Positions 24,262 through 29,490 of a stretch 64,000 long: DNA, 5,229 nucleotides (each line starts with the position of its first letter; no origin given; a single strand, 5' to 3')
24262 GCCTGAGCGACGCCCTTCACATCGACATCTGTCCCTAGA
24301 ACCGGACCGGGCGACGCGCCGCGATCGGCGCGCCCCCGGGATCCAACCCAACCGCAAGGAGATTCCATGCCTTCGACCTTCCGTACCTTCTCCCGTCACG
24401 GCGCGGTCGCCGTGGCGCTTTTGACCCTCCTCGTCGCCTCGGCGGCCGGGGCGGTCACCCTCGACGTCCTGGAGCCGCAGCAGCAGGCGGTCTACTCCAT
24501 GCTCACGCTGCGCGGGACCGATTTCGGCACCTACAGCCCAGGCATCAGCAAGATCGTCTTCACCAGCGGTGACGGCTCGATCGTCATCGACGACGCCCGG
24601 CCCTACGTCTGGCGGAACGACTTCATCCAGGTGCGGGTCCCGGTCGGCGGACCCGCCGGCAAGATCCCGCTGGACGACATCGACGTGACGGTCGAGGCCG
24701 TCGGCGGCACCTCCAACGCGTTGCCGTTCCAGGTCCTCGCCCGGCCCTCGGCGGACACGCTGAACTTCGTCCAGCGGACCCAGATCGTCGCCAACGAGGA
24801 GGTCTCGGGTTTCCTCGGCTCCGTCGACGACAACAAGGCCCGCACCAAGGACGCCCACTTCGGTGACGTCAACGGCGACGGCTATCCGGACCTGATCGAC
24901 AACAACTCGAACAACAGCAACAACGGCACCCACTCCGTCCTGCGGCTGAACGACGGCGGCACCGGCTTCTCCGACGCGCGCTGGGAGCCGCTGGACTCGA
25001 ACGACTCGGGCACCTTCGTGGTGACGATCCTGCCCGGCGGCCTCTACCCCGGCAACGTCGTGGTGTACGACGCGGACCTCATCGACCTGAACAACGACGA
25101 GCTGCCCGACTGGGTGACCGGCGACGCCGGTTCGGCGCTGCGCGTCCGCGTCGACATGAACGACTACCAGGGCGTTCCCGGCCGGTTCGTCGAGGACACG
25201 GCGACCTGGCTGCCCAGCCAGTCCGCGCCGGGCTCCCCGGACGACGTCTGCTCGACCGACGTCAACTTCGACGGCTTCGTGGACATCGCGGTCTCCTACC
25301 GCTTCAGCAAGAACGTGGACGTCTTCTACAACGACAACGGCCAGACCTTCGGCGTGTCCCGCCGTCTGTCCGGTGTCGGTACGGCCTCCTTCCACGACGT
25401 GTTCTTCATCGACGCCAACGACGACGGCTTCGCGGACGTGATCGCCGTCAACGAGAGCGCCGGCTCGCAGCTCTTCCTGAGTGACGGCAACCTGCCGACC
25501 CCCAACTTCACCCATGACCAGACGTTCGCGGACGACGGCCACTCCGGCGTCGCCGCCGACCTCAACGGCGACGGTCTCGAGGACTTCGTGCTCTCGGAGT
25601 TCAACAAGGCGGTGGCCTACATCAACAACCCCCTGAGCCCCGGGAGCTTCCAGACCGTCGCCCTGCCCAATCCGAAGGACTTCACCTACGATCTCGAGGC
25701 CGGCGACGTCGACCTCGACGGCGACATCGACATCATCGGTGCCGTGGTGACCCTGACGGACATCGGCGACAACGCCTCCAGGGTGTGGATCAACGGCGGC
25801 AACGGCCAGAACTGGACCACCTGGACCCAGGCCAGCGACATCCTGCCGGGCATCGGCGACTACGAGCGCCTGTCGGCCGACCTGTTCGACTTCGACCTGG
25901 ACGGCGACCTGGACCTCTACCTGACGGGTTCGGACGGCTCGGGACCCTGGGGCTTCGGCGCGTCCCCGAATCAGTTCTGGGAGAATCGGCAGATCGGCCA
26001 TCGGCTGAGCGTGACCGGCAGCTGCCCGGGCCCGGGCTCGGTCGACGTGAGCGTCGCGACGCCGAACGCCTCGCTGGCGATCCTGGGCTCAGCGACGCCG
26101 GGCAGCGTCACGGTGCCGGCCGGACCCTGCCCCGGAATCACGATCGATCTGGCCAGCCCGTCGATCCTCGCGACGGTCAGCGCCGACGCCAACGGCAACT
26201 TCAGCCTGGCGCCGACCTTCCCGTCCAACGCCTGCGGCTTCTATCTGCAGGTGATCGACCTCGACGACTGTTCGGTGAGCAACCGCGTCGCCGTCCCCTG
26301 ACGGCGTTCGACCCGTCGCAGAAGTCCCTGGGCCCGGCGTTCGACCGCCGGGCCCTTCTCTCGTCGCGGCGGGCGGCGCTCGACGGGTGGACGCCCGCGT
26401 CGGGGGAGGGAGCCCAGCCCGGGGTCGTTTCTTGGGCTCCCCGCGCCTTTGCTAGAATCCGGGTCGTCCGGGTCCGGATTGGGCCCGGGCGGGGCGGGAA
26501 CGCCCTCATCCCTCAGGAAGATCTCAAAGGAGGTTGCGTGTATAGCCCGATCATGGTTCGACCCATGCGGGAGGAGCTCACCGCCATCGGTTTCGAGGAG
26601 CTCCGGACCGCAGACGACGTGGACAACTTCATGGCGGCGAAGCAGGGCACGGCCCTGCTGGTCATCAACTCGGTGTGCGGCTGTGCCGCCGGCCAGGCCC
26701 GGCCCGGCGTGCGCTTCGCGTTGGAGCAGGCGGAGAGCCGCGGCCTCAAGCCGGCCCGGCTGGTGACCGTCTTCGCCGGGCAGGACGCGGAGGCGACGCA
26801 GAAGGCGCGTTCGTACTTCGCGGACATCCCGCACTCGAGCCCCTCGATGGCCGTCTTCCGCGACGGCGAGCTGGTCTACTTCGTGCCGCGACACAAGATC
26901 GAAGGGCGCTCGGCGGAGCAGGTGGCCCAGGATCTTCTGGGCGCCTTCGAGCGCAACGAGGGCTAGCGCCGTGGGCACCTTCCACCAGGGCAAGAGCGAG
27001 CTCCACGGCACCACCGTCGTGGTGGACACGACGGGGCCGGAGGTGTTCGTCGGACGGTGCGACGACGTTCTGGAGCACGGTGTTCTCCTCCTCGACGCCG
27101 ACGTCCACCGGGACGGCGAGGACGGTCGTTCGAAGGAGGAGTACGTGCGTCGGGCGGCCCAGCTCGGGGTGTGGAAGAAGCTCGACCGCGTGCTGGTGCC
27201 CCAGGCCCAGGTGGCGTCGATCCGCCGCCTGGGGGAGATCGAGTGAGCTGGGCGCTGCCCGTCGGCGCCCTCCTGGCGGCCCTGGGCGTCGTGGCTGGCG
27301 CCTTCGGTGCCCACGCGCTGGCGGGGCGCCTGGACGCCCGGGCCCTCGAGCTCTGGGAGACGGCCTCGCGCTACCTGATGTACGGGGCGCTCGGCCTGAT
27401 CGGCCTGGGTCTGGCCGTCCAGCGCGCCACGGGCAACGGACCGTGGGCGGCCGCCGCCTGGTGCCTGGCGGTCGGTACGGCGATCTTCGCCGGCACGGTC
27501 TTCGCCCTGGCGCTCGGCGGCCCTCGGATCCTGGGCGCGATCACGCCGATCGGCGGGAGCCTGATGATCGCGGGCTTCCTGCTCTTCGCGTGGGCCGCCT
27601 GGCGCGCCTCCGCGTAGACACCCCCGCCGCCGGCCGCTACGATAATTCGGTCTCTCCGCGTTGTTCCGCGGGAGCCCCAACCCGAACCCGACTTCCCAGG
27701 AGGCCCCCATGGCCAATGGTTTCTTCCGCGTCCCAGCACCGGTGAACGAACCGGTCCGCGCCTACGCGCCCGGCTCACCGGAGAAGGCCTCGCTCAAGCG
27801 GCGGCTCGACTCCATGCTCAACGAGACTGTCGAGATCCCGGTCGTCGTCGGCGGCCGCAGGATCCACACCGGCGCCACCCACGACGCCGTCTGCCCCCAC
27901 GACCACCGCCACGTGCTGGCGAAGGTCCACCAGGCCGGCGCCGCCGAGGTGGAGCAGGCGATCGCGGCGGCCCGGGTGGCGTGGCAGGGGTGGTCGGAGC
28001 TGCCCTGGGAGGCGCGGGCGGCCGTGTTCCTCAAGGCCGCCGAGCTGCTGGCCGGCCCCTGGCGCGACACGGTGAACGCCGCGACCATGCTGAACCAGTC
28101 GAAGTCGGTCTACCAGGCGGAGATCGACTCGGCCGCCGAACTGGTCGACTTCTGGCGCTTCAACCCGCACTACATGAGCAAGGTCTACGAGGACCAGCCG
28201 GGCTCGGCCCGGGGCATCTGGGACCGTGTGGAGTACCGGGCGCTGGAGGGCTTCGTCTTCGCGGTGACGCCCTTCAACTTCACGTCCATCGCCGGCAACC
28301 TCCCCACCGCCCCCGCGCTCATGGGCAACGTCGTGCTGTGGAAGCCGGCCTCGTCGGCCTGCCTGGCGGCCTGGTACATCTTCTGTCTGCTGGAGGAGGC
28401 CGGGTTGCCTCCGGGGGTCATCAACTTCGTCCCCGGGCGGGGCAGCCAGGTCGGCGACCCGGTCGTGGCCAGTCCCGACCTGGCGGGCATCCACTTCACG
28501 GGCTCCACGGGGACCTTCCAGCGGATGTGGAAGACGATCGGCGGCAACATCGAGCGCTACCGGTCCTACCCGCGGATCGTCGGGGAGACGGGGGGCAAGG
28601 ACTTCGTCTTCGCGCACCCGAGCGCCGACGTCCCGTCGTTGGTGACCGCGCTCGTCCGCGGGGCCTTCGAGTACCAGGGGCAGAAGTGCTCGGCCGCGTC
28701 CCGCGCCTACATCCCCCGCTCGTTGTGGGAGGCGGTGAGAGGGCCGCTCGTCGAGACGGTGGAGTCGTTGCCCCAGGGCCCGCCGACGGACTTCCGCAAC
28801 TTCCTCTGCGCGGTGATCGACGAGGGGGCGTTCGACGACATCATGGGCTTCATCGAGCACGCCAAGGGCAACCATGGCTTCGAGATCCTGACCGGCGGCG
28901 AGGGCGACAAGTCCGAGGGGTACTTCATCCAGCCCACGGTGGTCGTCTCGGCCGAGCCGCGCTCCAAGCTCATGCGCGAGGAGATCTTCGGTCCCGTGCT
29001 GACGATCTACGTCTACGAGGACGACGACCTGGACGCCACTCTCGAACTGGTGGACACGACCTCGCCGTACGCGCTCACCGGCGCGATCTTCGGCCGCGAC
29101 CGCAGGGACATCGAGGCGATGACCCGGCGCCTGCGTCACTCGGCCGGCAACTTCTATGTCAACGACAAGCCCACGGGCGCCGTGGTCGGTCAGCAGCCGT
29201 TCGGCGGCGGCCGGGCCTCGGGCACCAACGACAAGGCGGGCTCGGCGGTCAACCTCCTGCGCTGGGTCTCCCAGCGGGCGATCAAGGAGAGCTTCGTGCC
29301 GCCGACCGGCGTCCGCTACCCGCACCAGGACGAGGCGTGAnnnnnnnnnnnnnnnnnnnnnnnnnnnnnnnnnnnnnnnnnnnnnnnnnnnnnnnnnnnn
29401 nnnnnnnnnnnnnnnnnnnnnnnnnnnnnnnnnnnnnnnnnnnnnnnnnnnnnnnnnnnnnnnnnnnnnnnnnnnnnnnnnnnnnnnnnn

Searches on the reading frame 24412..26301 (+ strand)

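Call 9: search_protein_families(library=pfam, proteins=[window:24412-26301:+], max_evalue=0.001)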
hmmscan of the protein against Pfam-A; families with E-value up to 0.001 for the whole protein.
window:24412-26301:+ (629 aa): 3 families
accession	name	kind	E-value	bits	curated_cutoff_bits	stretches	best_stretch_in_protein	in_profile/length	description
PF13517.12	FG-GAP_3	-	4.8e-19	69.1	26.9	4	383-442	1-60/61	FG-GAP-like repeat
PF01839.29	FG-GAP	-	7.7e-05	22.9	22.1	0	150-162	7-19/37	FG-GAP repeat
PF16743.10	PliI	-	0.00017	21.7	27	0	326-357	58-89/123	Periplasmic lysozyme inhibitor of I-type lysozyme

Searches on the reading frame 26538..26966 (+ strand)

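Call 9: search_protein_families(library=pfam, proteins=[window:26538-26966:+], max_evalue=0.001)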
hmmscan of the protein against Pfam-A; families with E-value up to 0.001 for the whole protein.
window:26538-26966:+ (142 aa): 1 family
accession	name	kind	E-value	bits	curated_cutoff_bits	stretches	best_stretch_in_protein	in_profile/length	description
PF06491.16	Disulph_isomer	-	1.1e-56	191.2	25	1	2-139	1-134/136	Disulphide isomerase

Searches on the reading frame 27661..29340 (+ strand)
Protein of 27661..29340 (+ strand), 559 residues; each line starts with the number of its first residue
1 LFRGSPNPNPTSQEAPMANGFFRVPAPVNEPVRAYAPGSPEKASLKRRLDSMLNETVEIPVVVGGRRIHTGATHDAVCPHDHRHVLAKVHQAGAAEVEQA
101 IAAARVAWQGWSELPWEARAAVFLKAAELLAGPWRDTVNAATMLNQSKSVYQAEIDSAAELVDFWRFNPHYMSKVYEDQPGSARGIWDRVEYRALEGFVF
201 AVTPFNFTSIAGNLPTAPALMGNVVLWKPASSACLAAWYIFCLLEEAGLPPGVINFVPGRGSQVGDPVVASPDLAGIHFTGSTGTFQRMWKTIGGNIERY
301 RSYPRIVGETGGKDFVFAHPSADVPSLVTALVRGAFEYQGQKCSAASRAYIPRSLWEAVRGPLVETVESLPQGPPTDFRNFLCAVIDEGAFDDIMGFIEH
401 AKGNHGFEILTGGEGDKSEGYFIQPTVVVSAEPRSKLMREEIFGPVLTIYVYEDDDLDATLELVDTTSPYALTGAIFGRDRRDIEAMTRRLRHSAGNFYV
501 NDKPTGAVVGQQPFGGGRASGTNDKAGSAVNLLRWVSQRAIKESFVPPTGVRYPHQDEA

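Call 9: search_protein_families(library=pfam, proteins=[window:27661-29340:+], max_evalue=0.001)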
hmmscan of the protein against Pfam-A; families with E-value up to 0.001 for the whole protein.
window:27661-29340:+ (559 aa): 1 family
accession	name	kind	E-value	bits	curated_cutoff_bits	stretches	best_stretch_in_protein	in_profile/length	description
PF00171.27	Aldedh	-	1.5e-101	340.7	23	1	73-529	8-450/461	Aldehyde dehydrogenase family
